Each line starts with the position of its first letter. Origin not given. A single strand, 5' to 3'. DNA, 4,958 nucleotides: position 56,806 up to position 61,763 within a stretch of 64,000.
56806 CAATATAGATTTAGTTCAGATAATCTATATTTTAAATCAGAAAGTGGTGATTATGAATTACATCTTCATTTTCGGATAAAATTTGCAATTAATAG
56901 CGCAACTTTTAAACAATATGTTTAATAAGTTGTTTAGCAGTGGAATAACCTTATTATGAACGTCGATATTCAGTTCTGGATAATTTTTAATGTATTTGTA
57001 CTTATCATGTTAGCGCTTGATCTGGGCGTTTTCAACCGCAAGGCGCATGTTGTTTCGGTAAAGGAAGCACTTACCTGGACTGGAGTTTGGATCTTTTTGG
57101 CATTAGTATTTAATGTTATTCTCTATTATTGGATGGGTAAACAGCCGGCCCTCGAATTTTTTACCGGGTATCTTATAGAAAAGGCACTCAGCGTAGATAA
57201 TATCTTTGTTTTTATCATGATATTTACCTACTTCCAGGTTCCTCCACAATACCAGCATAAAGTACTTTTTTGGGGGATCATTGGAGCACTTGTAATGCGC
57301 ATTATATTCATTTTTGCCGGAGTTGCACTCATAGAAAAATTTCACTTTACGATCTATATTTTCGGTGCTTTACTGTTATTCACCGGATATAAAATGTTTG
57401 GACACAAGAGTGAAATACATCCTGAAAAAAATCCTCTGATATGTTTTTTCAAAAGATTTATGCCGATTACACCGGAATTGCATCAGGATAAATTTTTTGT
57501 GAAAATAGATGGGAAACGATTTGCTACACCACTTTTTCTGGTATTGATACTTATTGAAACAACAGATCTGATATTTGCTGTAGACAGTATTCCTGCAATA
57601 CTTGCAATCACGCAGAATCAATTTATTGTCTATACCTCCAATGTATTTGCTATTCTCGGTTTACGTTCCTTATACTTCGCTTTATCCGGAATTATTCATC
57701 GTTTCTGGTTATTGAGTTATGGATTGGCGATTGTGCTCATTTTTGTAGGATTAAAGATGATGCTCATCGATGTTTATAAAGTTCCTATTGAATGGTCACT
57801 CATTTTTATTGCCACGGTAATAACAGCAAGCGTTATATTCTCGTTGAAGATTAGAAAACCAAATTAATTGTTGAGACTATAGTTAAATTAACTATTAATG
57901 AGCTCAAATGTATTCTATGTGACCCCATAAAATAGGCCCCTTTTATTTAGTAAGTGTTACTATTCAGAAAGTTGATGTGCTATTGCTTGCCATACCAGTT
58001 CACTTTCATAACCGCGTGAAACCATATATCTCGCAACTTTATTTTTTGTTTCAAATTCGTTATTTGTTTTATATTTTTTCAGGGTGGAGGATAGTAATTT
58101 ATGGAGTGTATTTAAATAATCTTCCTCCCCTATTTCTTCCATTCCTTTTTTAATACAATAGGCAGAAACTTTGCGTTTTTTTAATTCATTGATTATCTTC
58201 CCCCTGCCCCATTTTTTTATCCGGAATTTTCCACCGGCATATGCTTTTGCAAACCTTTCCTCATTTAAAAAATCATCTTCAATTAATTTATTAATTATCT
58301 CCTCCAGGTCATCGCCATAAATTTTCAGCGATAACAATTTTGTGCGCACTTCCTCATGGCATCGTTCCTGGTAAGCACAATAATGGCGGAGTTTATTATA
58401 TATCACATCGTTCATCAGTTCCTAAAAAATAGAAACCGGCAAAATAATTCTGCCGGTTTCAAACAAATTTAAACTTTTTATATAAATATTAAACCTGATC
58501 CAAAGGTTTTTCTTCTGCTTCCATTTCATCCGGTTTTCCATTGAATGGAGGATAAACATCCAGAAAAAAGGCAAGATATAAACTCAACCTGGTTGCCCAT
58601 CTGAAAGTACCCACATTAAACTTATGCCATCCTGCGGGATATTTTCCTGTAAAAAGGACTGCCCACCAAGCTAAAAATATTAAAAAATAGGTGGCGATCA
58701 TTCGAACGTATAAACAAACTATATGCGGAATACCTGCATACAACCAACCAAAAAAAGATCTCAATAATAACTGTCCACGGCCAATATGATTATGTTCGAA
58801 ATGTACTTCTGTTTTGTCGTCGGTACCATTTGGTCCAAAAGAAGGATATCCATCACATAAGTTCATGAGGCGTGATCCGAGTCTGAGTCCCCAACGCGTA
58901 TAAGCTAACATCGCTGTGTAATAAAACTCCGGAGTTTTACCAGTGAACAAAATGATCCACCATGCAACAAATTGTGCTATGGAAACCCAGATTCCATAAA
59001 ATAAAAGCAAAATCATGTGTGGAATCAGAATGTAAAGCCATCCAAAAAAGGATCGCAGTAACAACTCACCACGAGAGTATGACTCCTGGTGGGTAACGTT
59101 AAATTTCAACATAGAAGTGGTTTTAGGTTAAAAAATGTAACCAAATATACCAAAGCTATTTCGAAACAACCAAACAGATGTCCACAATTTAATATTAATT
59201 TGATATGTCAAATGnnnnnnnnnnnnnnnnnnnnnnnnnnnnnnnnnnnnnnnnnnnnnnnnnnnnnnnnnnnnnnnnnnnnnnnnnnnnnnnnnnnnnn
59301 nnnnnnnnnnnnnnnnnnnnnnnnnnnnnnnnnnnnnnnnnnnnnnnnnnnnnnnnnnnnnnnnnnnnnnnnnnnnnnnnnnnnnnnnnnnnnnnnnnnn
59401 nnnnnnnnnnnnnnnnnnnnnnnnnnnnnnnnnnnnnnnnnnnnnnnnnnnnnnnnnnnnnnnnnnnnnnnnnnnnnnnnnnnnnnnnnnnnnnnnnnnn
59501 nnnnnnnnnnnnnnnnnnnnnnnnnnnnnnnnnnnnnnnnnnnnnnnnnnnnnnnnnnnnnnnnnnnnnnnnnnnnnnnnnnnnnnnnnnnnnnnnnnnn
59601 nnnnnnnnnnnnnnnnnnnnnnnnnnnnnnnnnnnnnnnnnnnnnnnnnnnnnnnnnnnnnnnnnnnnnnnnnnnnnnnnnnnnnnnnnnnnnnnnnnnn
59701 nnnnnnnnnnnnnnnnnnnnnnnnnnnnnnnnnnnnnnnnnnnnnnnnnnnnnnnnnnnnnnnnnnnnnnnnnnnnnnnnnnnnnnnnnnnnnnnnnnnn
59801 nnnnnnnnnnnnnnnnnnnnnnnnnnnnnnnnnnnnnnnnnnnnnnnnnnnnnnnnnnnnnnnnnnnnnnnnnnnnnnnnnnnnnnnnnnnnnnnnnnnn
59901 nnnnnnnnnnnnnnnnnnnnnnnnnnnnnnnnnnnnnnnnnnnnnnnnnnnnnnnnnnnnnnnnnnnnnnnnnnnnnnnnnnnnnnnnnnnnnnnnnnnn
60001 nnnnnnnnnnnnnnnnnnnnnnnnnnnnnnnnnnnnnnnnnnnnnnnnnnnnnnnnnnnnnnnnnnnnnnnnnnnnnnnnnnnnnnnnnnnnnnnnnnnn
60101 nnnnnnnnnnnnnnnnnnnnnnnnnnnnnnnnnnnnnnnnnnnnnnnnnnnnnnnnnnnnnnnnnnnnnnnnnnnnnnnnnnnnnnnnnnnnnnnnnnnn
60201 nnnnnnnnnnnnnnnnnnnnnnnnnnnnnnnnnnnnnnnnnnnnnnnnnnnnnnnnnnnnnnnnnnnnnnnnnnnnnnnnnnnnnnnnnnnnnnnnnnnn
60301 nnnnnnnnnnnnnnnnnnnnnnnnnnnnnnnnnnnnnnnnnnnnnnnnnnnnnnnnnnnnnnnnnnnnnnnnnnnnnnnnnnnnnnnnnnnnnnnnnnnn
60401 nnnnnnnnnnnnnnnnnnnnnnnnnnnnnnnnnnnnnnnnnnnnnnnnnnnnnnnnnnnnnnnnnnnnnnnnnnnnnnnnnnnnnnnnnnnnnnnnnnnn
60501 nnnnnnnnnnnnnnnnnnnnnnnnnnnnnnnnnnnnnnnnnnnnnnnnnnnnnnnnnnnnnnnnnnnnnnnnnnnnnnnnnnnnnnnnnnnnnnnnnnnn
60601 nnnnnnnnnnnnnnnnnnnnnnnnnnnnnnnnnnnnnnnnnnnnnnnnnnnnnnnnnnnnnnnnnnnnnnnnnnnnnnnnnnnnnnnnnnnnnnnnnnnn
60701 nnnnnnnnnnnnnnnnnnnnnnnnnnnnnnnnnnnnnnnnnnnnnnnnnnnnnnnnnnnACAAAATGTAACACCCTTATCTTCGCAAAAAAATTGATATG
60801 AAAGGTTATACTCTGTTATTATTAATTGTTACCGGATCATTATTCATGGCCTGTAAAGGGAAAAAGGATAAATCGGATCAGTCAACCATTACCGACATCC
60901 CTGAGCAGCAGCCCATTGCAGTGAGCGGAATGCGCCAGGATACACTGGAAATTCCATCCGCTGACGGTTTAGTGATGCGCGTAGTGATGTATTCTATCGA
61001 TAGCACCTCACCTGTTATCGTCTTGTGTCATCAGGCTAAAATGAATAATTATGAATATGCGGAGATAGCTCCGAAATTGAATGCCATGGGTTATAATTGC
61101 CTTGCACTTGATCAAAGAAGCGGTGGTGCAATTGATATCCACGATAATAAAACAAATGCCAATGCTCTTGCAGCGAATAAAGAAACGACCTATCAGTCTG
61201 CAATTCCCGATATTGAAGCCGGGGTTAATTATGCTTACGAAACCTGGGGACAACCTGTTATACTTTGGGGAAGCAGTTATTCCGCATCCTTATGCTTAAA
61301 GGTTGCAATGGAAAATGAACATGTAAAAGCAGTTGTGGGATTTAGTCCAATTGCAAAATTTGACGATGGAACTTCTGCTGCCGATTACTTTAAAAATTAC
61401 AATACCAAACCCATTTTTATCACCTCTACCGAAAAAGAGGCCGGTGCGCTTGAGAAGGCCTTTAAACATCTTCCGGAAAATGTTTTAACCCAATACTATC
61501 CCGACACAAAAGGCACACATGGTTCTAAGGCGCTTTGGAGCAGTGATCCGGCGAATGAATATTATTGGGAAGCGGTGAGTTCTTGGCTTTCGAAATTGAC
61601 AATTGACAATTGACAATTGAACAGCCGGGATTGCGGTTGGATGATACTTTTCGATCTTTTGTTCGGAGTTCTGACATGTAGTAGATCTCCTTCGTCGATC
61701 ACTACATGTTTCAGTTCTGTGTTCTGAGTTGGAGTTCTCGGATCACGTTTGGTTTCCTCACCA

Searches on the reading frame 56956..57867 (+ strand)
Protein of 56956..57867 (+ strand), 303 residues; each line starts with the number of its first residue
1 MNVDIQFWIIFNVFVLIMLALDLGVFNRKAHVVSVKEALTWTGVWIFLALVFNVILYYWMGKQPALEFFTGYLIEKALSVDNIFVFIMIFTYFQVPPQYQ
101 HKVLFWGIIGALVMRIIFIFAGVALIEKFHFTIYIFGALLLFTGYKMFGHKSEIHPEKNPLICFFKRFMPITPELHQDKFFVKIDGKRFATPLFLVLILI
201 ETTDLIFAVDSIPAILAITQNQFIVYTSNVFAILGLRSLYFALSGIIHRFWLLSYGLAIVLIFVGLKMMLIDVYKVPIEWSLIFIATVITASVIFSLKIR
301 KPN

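Call 84: search_protein_families(library=pfam, proteins=[window:56956-57867:+], max_evalue=0.00001)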
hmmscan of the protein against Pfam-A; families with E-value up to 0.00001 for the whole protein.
window:56956-57867:+ (303 aa): 1 family
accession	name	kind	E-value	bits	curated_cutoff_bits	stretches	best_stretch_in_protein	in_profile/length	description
PF03741.22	TerC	-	9.3e-55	185.6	27.8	1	69-270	1-176/178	Integral membrane protein TerC family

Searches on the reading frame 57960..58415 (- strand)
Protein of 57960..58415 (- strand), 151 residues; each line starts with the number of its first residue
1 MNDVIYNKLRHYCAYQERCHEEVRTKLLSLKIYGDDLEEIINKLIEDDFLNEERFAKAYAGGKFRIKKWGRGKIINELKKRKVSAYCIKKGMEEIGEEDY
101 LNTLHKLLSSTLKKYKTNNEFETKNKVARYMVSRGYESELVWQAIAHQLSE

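Call 84: search_protein_families(library=pfam, proteins=[window:57960-58415:-], max_evalue=0.00001)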
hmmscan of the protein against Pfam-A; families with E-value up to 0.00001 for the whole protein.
window:57960-58415:- (151 aa): 3 families
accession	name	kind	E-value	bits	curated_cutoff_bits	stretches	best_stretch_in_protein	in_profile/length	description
PF02631.22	RecX_HTH2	-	2.4e-12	47.3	26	1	51-90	1-40/42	RecX, second three-helix domain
PF21981.2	RecX_HTH3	-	2.2e-10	40.9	26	1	98-145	1-48/48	RecX, third three-helix domain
PF21982.2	RecX_HTH1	-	8.6e-06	26.1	26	0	6-44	2-40/40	RecX, first three-helix domain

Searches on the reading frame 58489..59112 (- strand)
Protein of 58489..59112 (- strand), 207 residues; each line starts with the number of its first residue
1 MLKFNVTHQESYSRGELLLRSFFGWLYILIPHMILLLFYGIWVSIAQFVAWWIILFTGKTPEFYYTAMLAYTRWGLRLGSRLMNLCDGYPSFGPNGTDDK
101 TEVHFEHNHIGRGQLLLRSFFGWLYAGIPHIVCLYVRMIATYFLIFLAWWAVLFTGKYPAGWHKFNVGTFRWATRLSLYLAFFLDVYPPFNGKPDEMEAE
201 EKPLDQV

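Call 84: search_protein_families(library=pfam, proteins=[window:58489-59112:-], max_evalue=0.00001)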
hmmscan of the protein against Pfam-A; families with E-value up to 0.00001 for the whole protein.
window:58489-59112:- (207 aa): 1 family
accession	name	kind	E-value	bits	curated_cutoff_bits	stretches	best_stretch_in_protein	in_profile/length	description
PF14333.11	DUF4389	-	2.3e-11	43.8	25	1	128-190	12-74/76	Domain of unknown function (DUF4389)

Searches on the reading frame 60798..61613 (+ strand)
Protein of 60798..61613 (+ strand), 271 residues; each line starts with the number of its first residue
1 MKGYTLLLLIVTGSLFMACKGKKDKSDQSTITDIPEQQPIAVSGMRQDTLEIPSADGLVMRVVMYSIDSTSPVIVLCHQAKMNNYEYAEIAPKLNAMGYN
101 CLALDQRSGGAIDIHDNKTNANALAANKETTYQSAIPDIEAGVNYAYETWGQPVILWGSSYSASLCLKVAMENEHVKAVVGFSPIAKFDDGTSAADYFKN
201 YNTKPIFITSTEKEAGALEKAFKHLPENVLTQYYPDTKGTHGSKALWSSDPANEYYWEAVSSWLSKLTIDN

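Call 84: search_protein_families(library=pfam, proteins=[window:60798-61613:+], max_evalue=0.00001)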
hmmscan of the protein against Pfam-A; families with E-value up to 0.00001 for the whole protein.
window:60798-61613:+ (271 aa): 1 family
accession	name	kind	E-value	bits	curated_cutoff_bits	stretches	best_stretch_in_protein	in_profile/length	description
PF12146.15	Hydrolase_4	-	1.6e-06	28.1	27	1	72-192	5-117/239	Serine aminopeptidase, S33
